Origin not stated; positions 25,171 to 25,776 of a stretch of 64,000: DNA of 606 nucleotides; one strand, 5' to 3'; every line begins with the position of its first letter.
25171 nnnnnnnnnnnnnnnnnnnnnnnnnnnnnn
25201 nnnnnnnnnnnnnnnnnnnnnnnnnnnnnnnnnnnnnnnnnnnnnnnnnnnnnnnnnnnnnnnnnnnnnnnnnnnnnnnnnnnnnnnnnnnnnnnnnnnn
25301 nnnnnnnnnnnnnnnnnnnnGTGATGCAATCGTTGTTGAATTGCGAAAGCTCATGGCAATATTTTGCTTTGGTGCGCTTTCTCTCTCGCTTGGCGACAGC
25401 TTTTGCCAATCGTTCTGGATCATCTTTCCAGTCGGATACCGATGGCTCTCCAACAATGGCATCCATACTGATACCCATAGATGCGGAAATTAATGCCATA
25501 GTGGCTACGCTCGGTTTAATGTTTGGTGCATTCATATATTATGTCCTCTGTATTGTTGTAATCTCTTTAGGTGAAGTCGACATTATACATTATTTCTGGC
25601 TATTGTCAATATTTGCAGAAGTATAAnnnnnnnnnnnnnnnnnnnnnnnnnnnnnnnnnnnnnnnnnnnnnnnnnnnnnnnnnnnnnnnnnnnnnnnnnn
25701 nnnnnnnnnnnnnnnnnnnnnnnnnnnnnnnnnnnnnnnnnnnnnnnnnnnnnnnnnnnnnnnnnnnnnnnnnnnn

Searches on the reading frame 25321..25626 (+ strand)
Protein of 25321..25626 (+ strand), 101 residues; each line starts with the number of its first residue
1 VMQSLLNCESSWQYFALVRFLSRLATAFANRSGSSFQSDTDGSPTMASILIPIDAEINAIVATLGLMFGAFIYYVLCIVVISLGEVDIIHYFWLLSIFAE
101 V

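Call 79: search_protein_families(library=pfam, alignment_id=A2, max_evalue=0.001)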
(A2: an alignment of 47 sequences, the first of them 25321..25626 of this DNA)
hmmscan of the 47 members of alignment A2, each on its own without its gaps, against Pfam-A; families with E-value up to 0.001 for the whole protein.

A. member 1, window:25321-25626:+ (101 aa): 0 families

B. families by the number of members that match (of 47 scanned): 14 families
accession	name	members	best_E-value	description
PF12322.14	T4_baseplate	1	9.9e-54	T4 bacteriophage base plate protein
PF08804.16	gp32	1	5.4e-35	gp32 DNA binding protein like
PF01145.31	Band_7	1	1.9e-22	SPFH domain / Band 7 family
PF11056.14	UvsY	1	6.8e-21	Recombination, repair and ssDNA binding protein UvsY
PF08722.17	Tn7_TnsA-like_N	1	6.7e-15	TnsA-like endonuclease N terminal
PF13793.12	Pribosyltran_N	1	3.1e-11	N-terminal domain of ribose phosphate pyrophosphokinase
PF15891.11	Nuc_deoxyri_tr2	1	2.5e-10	Nucleoside 2-deoxyribosyltransferase like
PF14572.12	Pribosyl_synth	1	3.5e-10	Phosphoribosyl synthetase-associated domain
PF00156.33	Pribosyltran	1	5.9e-08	Phosphoribosyl transferase domain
PF11246.14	Phage_gp53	1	1e-06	Base plate wedge protein 53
PF00657.28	Lipase_GDSL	1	3.2e-06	GDSL-like Lipase/Acylhydrolase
PF13472.12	Lipase_GDSL_2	1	1.5e-05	GDSL-like Lipase/Acylhydrolase family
PF23849.1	Phage_TTP_2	1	3.7e-05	Phage tail tube protein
PF13894.12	zf-C2H2_4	1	0.00089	C2H2-type zinc finger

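Call 80: search_protein_families(library=pfam, proteins=[window:25321-25626:+], max_evalue=0.001)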
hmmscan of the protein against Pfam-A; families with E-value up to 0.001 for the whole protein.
window:25321-25626:+ (101 aa): 0 families
